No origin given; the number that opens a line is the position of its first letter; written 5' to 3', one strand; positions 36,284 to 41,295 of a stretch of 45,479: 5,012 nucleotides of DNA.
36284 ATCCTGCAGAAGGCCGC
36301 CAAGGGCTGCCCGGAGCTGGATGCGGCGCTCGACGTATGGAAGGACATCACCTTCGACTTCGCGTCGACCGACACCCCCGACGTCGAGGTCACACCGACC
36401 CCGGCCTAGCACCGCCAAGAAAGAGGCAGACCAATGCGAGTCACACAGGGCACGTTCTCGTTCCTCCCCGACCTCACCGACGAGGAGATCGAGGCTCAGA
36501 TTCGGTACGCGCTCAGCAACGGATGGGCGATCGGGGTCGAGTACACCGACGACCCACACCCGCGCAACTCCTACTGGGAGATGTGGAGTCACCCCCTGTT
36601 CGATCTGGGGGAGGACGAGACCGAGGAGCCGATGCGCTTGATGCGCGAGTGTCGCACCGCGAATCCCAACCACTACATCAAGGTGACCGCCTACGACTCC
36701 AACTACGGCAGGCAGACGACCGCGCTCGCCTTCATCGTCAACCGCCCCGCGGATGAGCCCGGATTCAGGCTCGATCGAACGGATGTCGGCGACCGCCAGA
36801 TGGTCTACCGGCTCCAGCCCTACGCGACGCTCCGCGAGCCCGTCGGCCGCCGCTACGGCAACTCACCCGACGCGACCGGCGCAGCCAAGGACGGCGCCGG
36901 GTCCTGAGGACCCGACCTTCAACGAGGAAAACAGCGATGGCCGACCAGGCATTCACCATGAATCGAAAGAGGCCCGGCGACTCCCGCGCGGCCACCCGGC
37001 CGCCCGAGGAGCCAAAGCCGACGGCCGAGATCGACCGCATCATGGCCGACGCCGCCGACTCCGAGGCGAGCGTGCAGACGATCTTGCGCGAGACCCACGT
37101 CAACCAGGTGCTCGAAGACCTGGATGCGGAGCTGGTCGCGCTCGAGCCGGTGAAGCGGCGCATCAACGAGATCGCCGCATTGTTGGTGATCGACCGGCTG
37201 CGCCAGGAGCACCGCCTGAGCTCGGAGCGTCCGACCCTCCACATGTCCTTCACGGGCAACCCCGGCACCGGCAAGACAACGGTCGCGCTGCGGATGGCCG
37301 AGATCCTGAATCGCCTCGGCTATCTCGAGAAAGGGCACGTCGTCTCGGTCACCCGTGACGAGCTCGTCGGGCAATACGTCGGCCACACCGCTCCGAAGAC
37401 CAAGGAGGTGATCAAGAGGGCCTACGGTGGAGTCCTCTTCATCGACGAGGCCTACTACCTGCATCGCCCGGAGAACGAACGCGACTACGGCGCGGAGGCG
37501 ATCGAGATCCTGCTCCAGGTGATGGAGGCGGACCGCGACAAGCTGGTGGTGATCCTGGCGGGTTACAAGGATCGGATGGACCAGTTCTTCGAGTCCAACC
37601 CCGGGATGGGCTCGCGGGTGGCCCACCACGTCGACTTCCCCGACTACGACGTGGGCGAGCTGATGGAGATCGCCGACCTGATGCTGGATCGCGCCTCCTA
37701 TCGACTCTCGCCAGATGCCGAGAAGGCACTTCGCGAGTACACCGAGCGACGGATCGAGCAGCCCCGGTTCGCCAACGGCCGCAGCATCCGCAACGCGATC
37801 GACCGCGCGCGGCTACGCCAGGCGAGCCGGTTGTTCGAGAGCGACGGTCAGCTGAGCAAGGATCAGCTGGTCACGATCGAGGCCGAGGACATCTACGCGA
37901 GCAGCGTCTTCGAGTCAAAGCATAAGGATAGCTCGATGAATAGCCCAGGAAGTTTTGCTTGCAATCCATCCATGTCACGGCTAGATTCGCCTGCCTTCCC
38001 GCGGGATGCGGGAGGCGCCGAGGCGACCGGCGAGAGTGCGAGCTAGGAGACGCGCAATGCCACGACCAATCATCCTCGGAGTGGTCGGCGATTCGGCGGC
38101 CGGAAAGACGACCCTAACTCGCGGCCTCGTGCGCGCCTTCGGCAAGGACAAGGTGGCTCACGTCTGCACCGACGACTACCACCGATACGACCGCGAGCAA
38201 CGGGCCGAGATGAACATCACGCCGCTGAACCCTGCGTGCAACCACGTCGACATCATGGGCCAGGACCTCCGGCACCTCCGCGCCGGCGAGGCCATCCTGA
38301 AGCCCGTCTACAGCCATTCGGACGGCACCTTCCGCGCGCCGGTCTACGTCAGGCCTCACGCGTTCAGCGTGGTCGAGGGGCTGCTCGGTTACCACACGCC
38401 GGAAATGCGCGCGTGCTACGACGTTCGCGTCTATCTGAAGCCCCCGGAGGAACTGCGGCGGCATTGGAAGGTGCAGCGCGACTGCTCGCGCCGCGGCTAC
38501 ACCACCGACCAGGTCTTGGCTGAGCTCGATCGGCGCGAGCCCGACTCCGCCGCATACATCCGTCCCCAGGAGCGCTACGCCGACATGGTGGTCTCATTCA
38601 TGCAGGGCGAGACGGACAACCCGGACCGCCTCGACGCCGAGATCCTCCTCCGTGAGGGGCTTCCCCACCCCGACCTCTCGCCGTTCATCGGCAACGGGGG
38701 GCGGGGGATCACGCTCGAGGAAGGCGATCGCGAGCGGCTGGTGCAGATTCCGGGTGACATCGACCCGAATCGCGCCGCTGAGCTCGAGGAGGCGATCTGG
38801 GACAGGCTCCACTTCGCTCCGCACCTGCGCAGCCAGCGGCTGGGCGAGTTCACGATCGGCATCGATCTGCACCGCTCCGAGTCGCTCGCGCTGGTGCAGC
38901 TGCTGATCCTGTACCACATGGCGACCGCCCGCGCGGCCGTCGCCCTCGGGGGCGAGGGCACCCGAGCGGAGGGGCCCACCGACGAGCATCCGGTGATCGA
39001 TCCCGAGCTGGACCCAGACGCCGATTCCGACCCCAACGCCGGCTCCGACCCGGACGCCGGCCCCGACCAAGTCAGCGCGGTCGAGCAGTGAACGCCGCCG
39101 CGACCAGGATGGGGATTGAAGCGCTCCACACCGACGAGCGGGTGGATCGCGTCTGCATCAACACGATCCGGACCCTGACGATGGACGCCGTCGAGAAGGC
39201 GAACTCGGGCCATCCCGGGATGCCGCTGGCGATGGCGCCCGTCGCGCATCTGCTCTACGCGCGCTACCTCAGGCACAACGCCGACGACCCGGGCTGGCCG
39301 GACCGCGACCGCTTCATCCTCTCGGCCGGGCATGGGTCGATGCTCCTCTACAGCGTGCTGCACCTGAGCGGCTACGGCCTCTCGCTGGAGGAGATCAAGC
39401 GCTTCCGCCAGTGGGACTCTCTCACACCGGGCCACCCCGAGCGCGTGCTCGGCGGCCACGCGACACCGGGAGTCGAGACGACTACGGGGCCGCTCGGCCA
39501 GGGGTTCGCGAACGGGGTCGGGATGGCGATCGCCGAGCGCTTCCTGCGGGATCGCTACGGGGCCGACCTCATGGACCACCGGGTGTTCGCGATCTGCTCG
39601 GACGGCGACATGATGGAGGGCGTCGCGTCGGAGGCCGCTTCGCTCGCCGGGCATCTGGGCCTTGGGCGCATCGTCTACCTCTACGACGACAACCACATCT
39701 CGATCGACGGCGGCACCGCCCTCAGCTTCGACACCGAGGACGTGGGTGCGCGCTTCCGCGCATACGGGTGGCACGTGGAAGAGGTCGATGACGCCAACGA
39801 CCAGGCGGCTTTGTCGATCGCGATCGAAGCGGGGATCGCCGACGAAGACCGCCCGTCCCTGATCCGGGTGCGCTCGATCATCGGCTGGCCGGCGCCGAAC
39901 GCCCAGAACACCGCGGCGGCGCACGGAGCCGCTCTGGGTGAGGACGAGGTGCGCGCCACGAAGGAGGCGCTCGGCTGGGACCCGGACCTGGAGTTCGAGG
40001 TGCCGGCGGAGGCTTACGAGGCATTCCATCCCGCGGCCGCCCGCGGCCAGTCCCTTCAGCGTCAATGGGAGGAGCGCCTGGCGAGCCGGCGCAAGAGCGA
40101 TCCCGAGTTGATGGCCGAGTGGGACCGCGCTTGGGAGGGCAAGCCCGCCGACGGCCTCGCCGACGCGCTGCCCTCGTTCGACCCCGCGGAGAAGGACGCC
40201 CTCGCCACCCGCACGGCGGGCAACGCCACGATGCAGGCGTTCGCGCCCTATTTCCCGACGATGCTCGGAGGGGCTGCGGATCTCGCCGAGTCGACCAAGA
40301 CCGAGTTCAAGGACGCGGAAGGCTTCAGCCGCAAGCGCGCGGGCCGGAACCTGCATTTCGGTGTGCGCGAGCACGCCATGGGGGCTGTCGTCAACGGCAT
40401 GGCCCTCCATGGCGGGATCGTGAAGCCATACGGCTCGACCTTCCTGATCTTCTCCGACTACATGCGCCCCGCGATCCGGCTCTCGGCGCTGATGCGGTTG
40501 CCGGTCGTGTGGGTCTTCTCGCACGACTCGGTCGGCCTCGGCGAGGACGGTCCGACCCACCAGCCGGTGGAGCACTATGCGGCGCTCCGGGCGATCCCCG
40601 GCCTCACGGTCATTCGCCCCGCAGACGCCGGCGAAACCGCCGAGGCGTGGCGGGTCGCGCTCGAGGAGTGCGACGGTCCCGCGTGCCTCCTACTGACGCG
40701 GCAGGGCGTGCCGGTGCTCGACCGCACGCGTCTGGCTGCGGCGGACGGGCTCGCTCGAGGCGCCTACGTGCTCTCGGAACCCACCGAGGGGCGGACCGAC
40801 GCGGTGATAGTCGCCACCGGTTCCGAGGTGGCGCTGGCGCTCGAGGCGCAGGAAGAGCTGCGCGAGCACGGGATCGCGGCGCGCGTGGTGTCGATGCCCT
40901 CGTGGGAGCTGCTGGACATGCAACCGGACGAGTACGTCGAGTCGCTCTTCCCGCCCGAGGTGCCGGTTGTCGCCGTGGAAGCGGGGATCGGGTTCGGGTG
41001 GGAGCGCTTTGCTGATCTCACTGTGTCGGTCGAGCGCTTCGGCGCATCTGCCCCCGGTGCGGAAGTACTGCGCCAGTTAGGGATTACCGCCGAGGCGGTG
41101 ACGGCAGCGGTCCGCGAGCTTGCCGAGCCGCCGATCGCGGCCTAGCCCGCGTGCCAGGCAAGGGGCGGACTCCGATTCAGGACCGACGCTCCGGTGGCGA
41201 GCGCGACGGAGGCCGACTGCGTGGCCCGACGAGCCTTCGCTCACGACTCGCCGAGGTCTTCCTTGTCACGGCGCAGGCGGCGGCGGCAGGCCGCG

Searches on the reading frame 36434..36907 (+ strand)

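Call 8: search_protein_families(library=pfam, max_evalue=0.001, proteins=[window:36434-36907:+])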
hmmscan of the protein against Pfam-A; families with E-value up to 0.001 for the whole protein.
window:36434-36907:+ (157 aa): 1 family
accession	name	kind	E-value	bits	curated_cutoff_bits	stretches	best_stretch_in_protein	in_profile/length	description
PF00101.25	RuBisCO_small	-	6.5e-34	116.3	27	1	5-105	1-97/97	Ribulose bisphosphate carboxylase, small chain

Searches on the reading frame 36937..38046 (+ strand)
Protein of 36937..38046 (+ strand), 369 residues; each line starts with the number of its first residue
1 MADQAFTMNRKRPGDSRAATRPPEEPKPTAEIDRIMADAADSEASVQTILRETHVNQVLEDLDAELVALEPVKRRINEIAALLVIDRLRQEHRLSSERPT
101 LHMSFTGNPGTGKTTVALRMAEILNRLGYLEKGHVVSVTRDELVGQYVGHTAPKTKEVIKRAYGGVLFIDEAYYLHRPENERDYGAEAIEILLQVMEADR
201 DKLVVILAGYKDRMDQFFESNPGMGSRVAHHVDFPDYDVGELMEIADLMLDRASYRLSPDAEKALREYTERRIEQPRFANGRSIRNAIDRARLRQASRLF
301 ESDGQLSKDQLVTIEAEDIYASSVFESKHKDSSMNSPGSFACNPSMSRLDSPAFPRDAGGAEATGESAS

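Call 9: search_protein_families(library=pfam, max_evalue=0.001, proteins=[window:36937-38046:+])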
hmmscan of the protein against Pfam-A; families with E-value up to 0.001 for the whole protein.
window:36937-38046:+ (369 aa): 6 families
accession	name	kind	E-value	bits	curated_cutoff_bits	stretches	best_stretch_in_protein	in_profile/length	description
PF17866.7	AAA_lid_6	-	3.8e-16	59.3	24.3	1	259-319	1-60/60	AAA lid domain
PF00004.35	AAA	-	5.7e-16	59.6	21.2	1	104-234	2-129/131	ATPase family associated with various cellular activities (AAA)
PF13401.12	AAA_22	-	3.5e-06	27.8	27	0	102-132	7-33/130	AAA domain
PF07728.20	AAA_5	-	1.2e-05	25.7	22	1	105-172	4-75/139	AAA domain (dynein-related subfamily)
PF01078.27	Mg_chelatase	-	3.3e-05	23.8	20.3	0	102-133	24-55/207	Magnesium chelatase, subunit ChlI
PF03266.21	NTPase_1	-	0.00069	19.9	23.9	0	104-141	3-40/168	NTPase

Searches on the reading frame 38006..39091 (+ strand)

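Call 9: search_protein_families(library=pfam, max_evalue=0.001, proteins=[window:38006-39091:+])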
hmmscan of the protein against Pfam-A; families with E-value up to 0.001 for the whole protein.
window:38006-39091:+ (361 aa): 1 family
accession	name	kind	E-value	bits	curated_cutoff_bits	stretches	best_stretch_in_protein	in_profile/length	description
PF00485.24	PRK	-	3.6e-35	122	22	1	23-199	1-190/196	Phosphoribulokinase / Uridine kinase family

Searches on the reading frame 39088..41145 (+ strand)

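Call 9: search_protein_families(library=pfam, max_evalue=0.001, proteins=[window:39088-41145:+])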
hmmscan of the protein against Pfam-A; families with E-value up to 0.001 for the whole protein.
window:39088-41145:+ (685 aa): 4 families
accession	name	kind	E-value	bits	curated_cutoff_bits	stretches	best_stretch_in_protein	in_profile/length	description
PF00456.26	Transketolase_N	-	4.7e-132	440.5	22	1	20-352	2-332/334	Transketolase, thiamine diphosphate binding domain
PF02779.29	Transket_pyr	-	4.6e-51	173.3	27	1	371-541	2-172/174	Transketolase, pyrimidine binding domain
PF22613.1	Transketolase_C_1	-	9.1e-36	122.9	27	1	558-667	1-113/113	Transketolase-like TK C-terminal domain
PF02780.25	Transketolase_C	-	7.4e-12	45.7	25.9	1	569-671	9-124/124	Transketolase, C-terminal domain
